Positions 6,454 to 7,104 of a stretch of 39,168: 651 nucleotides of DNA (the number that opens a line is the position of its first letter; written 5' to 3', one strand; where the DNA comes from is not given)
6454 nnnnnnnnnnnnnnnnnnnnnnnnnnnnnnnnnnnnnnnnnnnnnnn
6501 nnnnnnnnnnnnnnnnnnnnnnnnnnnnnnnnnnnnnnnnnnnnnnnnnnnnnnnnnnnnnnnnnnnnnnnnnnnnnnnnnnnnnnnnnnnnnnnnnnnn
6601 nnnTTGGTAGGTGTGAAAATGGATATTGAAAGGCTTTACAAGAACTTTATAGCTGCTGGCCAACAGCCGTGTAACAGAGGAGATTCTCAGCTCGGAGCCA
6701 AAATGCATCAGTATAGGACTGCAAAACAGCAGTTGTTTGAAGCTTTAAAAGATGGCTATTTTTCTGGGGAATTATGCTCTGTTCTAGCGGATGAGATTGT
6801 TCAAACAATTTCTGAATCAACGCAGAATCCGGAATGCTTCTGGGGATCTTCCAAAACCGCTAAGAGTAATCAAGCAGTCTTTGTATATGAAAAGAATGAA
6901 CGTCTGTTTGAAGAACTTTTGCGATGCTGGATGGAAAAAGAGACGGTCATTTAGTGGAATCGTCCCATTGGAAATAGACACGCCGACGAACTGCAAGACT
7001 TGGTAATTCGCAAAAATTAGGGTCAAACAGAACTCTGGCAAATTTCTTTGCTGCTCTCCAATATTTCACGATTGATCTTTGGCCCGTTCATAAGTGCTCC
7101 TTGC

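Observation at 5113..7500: Low-GC island with its own recombinase and regulator inserted between repressor and cro, flanked by duplicated promoter/leader segments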

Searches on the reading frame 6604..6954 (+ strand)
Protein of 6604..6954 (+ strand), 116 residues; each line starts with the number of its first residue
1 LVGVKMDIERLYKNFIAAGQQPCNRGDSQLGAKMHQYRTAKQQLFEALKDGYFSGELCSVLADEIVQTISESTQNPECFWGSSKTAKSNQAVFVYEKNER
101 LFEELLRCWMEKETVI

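Call 5: search_protein_families(library=pfam, proteins=[window:6604-6954:+], max_evalue=0.01)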
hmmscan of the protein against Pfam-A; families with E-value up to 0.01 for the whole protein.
window:6604-6954:+ (116 aa): 0 families

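Call 6: search_protein_families(library=phrogs, proteins=[window:6604-6954:+], max_evalue=0.001)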
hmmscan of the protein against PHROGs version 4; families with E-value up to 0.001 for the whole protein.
window:6604-6954:+ (116 aa): 0 families

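Call 21: search_protein_families(library=ncbifam, proteins=[window:6604-6954:+], max_evalue=0.001)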
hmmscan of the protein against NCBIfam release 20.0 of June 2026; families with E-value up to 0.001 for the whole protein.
window:6604-6954:+ (116 aa): 0 families

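Call 48: search_protein_families(library=padloc, proteins=[window:6619-6954:+], max_evalue=0.01)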
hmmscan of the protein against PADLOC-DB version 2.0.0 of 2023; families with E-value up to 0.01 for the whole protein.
window:6619-6954:+ (111 aa): 0 families
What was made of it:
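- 6619..6954 (+): 111-aa helical protein, the third gene of the trio. No family match (calls 5, 6, 21, 48).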

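Call 49: find_homologous_proteins(query=window:6619-6954:+, max_evalue=0.01)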
Query window:6619-6954:+ (111 aa): 15 proteins with E <= 0.01 among 18 candidates.
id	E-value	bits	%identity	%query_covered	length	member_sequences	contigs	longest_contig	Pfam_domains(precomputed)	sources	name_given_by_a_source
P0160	1.4e-65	236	95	100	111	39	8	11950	-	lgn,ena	-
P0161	4.0e-63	228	95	96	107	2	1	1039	-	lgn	-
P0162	2.8e-60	219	93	96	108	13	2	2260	-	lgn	-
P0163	2.5e-53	197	81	96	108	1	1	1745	-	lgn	-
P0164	2.0e-47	178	75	95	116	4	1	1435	-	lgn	-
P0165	4.0e-45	170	74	94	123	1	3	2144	-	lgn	-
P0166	1.2e-42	162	69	96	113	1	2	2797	-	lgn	-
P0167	1.5e-42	162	66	100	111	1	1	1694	-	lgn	-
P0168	1.0e-41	159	68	100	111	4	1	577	-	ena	-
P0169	1.1e-37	146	67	97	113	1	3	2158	-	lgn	-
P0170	5.4e-37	144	64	96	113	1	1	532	-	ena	-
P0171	1.7e-36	142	63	96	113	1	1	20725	-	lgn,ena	-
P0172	8.6e-36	140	62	96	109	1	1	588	-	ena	-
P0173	4.9e-35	138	65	94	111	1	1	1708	-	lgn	-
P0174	7.7e-35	137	60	96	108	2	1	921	-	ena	-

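Call 63: predict_structure(alignment_id=A1)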
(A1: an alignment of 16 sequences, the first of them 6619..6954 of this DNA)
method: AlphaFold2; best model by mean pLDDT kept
length: 111 residues; sequences in the alignment: 16
mean_pLDDT: 93.1   pTM: 0.83
mean pLDDT of the five models: 93.1, 93.0, 92.9, 92.9, 91.3
residues with pLDDT >= 90: 91; 70-90: 17; 50-70: 3; < 50: 0
segments of 3 or more residues with pLDDT < 50: none
pLDDT, mean of each block of 10 residues (from residue 1): 92 89 89 97 97 96 95 91 94 98 90 53
secondary structure, 60 per line:
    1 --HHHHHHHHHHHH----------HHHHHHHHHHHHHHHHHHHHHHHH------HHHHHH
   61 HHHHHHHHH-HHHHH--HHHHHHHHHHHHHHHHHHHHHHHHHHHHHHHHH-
elements in order: H3-14 H25-48 H55-69 H71-75 H78-110

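Call 66: fold_search(model_id=the predicted structure, library=pdb)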
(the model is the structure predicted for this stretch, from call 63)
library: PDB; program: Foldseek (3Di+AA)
matches with E <= 10: 181; with E <= 0.001: 0
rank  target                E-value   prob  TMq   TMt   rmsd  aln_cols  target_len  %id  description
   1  2y6x                  4.2e-01  0.47  0.35  0.36   9.3       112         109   13  Structure of Psb27 from Thermosynechococcus elongatus (released 2012-01-11)
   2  3lg7_A                5.6e-01  0.21  0.24  0.22  11.8       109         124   19  Crystal structure of HIV epitope-scaffold 4E10_S0_1EZ3A_002_C (released 2010-09-22)
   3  1lvf_A                7.5e-01  0.18  0.24  0.25  11.8       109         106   14  syntaxin 6 (released 2002-07-17)
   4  4j2c_A                9.0e-01  0.20  0.24  0.24  11.4       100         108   15  GARP-SNARE Interaction (released 2013-12-25)
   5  3s9o_A                1.0e+00  0.20  0.31  0.26  12.0       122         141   10  The Focal Adhesion Targeting (FAT) domain of the Focal Adhesion Kinase showing N-terminal interactions in cis (released 2012-06-06)
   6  9e0h_A                1.4e+00  0.10  0.23  0.18  13.4       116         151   14  De novo calcium channel heptamer, CalC6_3 with DHR extensions. Off target multimerization state (released 2025-10-01)
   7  2p61                  1.7e+00  0.38  0.43  0.42  10.0       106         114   14  Crystal structure of protein TM1646 from Thermotoga maritima, Pfam DUF327 (released 2007-03-27)
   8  4r32_A                1.7e+00  0.20  0.36  0.32  11.2       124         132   11  Crystal Structure Analysis of Pyk2 and Paxillin LD motifs (released 2014-09-17)
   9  5zui                  1.7e+00  0.12  0.27  0.06  18.1       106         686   10  Crystal Structure of HSP104 from Chaetomium thermophilum (released 2019-06-19)
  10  7zol_A                1.9e+00  0.20  0.32  0.25  11.3       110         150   11  Cryo-EM structure of a CRISPR effector in complex with regulator (released 2022-11-30)
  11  3gm2                  1.9e+00  0.18  0.37  0.34  11.1       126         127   10  Crystal Structure of the Focal Adhesion Targeting (FAT) Domain of Pyk2 (released 2009-05-05)
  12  8xeh_B                1.9e+00  0.07  0.22  0.20  11.9       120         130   11  Crystal structure of HEPN-MNT complex (released 2024-12-18)
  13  1ow6_B                2.0e+00  0.16  0.34  0.29  11.9       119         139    9  Paxillin LD4 motif bound to the Focal Adhesion Targeting (FAT) domain of the Focal Adhesion Kinase (released 2003-10-21)
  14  9bqx_A                2.1e+00  0.08  0.21  0.11  27.9       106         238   13  Membrane-bound AMPH-1 tube in the presence of GTP (released 2025-05-14)
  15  1k05_C                2.3e+00  0.14  0.34  0.28  11.9       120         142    9  Crystal structure of the Focal Adhesion Targeting Domain of Focal Adhesion Kinase (released 2002-01-30)
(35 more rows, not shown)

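Call 67: fold_search(model_id=the predicted structure, library=viral)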
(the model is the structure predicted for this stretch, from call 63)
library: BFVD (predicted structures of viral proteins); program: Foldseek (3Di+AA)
matches with E <= 10: 181; with E <= 0.001: 0
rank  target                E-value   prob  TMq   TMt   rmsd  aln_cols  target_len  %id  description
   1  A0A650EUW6            5.6e-01  0.16  0.27  0.26   9.1       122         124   19  Uncharacterized protein [Lactococcus phage CHPC972]
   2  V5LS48                1.2e+00  0.28  0.38  0.41  19.5       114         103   14  (no name in the UniProt tables at hand)
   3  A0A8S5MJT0            1.2e+00  0.08  0.23  0.15  16.0       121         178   16  DUF1492 domain-containing protein [Siphoviridae sp. ctMM521]
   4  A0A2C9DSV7            1.3e+00  0.12  0.29  0.13  14.0       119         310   14  Uncharacterized protein [Western grey kangaroopox virus]
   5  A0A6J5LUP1            1.3e+00  0.12  0.30  0.09  12.8       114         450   11  COG0714 MoxR-like ATPases [uncultured Caudovirales phage]
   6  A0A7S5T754            1.3e+00  0.08  0.22  0.22  12.4       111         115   10  (no name in the UniProt tables at hand)
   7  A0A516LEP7            1.5e+00  0.09  0.27  0.06  19.6       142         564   16  (no name in the UniProt tables at hand)
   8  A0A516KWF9            1.6e+00  0.06  0.19  0.04  17.4       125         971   10  (no name in the UniProt tables at hand)
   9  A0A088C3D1            1.7e+00  0.16  0.33  0.28  12.7       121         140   15  (no name in the UniProt tables at hand)
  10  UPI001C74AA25         2.0e+00  0.21  0.34  0.14  11.1       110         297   13  (no name look-up for this kind of identifier)
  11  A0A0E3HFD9            2.0e+00  0.18  0.30  0.43  11.7       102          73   10  Uncharacterized protein [Synechococcus phage ACG-2014f]
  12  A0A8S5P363            2.1e+00  0.08  0.24  0.19  15.0       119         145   11  Sigma-70, region 4 [Myoviridae sp. ctegP15]
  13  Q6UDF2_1              2.2e+00  0.09  0.30  0.06  10.7       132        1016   11  Major viral transcription factor ICP4 homolog [Psittacid herpesvirus 1 (isolate Amazon parrot/-/97-0001/1997)]
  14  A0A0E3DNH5            2.2e+00  0.06  0.20  0.22  11.6       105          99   14  Uncharacterized protein [Propionibacterium phage PHL117M01]
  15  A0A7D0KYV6            2.4e+00  0.69  0.29  0.55   1.9        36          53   14  (no name in the UniProt tables at hand)
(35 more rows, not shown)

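Call 83: find_encoding_contigs(protein=P0160, flank=5000, max_places=6)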
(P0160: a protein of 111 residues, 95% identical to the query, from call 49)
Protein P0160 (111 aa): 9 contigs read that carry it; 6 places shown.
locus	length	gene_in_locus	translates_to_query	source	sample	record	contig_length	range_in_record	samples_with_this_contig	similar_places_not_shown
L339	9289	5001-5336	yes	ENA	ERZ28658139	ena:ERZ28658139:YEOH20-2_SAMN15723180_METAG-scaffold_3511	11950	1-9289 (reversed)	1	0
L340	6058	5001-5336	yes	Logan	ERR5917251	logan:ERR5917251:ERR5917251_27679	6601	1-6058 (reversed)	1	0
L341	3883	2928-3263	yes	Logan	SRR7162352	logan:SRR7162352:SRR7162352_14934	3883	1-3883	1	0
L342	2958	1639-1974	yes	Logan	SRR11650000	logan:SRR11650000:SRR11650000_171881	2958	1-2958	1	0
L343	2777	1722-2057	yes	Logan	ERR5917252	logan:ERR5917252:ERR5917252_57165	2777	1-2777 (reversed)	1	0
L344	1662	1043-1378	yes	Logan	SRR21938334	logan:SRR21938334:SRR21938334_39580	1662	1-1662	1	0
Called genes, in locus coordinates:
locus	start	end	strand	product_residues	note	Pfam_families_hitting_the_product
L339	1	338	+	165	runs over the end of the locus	PF25223:DUF7841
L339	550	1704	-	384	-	PF00589:Phage_integrase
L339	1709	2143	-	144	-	PF01381:HTH_3 (weak)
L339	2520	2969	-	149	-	-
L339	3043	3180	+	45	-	-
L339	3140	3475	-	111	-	-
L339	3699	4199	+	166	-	-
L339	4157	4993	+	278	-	PF02899:Phage_int_SAM_1 (weak), PF00589:Phage_integrase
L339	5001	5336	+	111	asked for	-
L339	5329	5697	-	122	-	-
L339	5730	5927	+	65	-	PF12844:HTH_19, PF13443:HTH_26 (weak), PF13560:HTH_31, PF13744:HTH_37 (weak), PF01381:HTH_3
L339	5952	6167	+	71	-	-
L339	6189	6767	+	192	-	PF01381:HTH_3 (weak), PF13560:HTH_31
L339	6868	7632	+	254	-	-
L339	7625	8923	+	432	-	PF00772:DnaB, PF03796:DnaB_C, PF06745:ATPase, PF13481:AAA_25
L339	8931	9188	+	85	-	-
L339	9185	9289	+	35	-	?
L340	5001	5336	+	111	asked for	-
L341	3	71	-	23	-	?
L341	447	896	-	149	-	-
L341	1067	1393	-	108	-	-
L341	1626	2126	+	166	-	-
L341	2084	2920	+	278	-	PF02899:Phage_int_SAM_1 (weak), PF00589:Phage_integrase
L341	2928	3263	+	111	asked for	-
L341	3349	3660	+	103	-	-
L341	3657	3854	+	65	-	PF12844:HTH_19, PF13443:HTH_26 (weak), PF13560:HTH_31, PF13744:HTH_37 (weak), PF01381:HTH_3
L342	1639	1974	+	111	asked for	-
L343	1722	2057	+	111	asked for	-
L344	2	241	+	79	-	?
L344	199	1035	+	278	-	PF02899:Phage_int_SAM_1 (weak), PF00589:Phage_integrase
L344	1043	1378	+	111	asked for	-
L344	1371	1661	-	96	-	?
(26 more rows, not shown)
